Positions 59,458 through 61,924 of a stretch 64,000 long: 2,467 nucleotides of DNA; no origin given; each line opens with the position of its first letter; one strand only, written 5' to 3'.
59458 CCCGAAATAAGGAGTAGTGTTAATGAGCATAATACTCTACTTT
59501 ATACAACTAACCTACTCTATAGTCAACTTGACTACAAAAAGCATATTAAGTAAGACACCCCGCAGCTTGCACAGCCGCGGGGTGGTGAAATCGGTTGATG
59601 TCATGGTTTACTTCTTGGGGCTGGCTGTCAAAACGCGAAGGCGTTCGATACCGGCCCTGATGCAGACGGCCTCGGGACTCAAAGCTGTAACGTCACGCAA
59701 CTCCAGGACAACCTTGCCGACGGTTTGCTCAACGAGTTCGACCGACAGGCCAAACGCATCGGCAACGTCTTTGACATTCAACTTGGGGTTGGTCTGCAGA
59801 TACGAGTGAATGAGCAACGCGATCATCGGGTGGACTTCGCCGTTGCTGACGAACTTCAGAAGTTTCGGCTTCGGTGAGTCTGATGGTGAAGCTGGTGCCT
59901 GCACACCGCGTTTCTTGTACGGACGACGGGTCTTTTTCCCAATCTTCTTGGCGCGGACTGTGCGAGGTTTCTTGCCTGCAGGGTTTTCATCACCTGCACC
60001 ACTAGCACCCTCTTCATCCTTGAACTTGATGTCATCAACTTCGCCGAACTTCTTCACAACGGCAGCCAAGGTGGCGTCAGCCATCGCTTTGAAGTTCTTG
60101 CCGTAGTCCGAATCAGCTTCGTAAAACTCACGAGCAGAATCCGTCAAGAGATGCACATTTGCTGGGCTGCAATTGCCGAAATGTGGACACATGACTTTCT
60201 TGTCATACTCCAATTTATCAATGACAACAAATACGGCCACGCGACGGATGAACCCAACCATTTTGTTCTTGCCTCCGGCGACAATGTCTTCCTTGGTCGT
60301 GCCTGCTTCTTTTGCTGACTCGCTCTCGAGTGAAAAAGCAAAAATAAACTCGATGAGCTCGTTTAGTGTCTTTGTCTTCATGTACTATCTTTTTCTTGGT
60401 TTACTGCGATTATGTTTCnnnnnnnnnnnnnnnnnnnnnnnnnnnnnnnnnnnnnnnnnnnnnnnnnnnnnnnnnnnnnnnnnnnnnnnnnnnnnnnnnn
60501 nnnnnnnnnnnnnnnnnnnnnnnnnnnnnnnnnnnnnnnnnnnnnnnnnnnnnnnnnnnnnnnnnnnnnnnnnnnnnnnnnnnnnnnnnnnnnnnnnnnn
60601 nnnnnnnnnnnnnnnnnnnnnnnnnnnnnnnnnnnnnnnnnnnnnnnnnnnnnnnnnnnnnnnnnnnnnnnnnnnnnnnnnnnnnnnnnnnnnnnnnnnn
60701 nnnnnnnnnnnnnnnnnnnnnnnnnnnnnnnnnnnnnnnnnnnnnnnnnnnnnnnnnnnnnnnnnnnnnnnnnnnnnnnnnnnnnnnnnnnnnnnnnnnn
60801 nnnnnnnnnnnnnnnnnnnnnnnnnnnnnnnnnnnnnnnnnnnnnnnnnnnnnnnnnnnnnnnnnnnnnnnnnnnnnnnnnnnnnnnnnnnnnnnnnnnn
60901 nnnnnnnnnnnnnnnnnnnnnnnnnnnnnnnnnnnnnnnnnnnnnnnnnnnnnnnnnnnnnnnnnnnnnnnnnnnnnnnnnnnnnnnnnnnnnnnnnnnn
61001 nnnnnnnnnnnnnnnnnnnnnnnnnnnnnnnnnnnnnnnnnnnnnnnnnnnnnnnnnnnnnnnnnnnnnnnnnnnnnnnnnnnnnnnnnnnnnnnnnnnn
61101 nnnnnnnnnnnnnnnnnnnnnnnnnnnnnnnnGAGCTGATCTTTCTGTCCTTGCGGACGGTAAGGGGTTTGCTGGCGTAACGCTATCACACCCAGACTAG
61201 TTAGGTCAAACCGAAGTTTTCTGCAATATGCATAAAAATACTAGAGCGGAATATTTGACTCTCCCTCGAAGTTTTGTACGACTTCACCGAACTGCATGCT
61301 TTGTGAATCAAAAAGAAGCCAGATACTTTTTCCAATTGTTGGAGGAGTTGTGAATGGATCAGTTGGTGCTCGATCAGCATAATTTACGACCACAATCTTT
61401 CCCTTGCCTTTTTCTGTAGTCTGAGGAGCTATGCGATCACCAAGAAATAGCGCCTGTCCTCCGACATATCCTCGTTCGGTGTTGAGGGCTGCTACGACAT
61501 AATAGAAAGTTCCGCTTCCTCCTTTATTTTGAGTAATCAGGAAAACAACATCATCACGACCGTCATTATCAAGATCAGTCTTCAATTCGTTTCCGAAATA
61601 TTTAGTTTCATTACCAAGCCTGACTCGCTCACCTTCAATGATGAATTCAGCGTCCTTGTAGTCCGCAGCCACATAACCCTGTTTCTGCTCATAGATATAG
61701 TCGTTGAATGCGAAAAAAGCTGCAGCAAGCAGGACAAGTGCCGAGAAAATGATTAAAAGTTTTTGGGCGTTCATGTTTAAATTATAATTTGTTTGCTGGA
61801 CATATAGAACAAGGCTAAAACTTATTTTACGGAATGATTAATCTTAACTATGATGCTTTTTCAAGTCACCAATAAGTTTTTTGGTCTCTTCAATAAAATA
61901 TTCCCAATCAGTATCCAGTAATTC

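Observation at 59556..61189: G+C-rich two-gene ORFan module next to the decaying dehydroquinase gene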

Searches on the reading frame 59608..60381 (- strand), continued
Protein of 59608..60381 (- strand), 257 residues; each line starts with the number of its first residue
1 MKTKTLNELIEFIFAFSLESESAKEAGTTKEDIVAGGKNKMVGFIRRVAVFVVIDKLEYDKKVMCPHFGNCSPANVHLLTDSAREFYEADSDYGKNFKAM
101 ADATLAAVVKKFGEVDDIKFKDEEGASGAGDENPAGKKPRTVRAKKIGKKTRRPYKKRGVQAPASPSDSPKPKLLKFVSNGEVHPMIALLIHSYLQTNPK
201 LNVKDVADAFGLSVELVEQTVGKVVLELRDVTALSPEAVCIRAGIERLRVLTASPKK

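Call 84: find_encoding_contigs(protein=P0001, flank=5000, max_places=8)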
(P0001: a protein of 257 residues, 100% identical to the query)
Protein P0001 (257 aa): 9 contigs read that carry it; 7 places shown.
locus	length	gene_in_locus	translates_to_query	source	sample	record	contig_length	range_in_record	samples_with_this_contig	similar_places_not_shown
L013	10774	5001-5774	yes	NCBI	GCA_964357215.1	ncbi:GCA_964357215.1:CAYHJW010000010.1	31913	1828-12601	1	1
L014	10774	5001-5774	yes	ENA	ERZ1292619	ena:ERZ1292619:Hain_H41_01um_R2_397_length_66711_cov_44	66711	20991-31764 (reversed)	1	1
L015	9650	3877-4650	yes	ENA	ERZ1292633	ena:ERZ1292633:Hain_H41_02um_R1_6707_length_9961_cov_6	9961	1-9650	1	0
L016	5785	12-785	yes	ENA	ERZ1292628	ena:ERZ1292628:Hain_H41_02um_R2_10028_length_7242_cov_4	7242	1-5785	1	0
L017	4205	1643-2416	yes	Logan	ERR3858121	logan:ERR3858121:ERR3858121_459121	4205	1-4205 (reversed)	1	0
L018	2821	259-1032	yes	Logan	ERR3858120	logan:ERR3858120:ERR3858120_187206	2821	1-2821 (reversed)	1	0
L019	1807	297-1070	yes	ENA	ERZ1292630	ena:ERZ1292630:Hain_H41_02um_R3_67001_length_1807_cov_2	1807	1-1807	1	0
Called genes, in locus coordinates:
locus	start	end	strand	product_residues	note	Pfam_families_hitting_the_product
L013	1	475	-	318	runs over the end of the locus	PF01933:CofD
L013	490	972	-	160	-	PF06983:3-dmu-9_3-mt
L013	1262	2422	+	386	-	PF00180:Iso_dh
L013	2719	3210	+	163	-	-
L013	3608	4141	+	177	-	-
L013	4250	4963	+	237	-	-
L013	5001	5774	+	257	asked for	-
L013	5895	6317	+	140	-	-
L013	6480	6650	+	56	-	-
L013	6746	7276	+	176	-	-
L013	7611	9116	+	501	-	-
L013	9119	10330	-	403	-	PF00070:Pyr_redox (faint), PF07992:Pyr_redox_2, PF13454:NAD_binding_9 (faint), PF13738:Pyr_redox_3 (weak), PF22366:NDH2_C (weak)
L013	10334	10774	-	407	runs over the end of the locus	PF12704:MacB_PCD, PF02687:FtsX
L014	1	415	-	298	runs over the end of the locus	PF01933:CofD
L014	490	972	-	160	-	PF06983:3-dmu-9_3-mt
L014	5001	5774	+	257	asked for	-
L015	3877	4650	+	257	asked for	-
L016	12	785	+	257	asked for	-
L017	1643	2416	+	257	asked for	-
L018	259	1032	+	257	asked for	-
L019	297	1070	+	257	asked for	-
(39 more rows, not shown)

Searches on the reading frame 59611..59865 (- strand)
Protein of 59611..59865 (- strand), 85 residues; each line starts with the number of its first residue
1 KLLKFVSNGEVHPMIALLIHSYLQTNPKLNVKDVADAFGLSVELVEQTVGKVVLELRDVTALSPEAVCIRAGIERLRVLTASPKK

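Call 75: search_protein_families(library=pfam, proteins=[window:59611-59865:-], max_evalue=10)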
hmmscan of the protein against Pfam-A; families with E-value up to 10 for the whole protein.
seq(85 aa): 5 families
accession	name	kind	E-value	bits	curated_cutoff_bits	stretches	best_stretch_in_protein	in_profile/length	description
PF13412.12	HTH_24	-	0.0011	19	21.9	1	17-45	6-34/48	Winged helix-turn-helix DNA-binding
PF19187.6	HTH_PafC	-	0.033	14.5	32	1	20-49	10-39/115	PafC helix-turn-helix domain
PF13404.12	HTH_AsnC-type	-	0.044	14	27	1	22-44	11-33/42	AsnC-type helix-turn-helix domain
PF01399.33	PCI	-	0.049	14.3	22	1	14-54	25-65/84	PCI domain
PF09012.17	FeoC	-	0.23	12.1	21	1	19-52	5-38/69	FeoC like transcriptional regulator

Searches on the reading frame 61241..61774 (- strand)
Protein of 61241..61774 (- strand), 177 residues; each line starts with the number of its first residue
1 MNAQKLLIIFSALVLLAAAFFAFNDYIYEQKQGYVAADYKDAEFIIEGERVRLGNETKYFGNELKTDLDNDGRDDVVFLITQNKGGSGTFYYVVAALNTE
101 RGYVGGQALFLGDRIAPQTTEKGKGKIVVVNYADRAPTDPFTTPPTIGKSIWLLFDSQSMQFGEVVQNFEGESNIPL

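Call 4: search_protein_families(library=pfam, proteins=[window:61241-61774:-], max_evalue=1)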
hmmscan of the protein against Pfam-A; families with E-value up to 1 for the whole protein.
window:61241-61774:- (177 aa): 2 families
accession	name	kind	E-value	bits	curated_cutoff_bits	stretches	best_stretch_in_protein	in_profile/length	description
PF13517.12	FG-GAP_3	-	0.081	14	26.9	1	67-87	1-17/61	FG-GAP-like repeat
PF01839.29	FG-GAP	-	0.14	12.6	22.1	1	66-77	8-19/37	FG-GAP repeat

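Call 5: search_protein_families(library=phrogs, proteins=[window:61241-61774:-], max_evalue=1)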
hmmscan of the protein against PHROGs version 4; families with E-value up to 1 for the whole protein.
window:61241-61774:- (177 aa): 1 family
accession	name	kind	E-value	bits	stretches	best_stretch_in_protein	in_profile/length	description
phrog_10214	-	unknown function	0.092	13.7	1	20-71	65-115/119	-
